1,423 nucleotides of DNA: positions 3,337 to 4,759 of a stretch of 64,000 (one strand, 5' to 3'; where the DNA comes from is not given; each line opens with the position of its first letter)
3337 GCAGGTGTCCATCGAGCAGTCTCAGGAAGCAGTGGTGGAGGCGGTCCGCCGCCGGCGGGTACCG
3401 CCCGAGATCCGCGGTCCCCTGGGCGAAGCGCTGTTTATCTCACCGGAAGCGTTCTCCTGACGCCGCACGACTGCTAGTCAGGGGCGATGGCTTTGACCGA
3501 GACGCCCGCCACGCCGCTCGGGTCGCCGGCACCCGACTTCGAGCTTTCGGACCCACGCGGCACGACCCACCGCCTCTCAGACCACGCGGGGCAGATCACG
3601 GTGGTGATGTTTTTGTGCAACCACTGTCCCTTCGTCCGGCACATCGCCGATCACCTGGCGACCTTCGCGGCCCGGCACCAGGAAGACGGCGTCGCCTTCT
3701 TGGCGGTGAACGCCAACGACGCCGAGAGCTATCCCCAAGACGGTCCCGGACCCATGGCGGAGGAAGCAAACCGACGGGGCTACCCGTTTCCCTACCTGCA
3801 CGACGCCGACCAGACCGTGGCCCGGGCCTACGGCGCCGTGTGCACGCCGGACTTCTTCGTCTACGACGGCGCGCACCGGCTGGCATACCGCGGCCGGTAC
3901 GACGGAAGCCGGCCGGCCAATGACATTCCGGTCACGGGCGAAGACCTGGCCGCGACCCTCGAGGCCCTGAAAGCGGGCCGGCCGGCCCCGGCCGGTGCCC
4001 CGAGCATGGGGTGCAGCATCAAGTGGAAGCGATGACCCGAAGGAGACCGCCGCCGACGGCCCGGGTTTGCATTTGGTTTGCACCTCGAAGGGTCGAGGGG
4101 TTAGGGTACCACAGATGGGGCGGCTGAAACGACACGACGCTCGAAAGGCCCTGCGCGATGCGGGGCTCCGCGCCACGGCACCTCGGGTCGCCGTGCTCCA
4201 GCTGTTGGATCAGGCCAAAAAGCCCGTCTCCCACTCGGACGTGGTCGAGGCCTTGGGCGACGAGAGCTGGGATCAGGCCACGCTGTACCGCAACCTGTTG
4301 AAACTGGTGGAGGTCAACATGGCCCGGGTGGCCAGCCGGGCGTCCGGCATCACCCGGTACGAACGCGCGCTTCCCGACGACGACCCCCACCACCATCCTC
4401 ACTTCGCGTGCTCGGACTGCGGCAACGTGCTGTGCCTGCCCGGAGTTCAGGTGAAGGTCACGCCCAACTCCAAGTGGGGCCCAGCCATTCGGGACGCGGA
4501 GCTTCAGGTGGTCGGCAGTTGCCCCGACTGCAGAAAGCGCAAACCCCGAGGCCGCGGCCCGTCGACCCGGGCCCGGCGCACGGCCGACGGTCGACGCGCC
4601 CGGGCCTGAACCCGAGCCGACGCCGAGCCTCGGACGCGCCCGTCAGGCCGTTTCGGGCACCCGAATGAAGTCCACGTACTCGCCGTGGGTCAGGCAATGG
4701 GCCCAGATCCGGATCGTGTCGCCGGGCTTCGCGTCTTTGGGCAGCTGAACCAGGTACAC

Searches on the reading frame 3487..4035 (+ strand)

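Call 31: search_protein_families(library=pfam, proteins=[window:3487-4035:+], max_evalue=0.0001)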
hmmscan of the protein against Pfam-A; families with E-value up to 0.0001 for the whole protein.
window:3487-4035:+ (182 aa): 2 families
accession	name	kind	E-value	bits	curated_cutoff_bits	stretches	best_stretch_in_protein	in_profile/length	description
PF00578.27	AhpC-TSA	-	2.3e-22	79.7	26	1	12-134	2-123/124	AhpC/TSA family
PF08534.16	Redoxin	-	3.5e-16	59.7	26.6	1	12-141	3-137/148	Redoxin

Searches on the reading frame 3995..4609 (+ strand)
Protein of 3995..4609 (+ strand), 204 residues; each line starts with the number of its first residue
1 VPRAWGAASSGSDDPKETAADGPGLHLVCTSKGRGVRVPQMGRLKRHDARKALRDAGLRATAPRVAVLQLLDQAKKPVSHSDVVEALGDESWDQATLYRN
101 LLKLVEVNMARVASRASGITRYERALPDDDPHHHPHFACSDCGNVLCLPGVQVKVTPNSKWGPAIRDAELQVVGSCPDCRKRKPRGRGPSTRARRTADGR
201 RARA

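Call 31: search_protein_families(library=pfam, proteins=[window:3995-4609:+], max_evalue=0.0001)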
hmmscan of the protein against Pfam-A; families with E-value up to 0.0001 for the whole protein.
window:3995-4609:+ (204 aa): 1 family
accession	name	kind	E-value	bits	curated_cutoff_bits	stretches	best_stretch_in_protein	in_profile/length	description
PF01475.25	FUR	-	1.9e-12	47.8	23.1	1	56-146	2-91/121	Ferric uptake regulator family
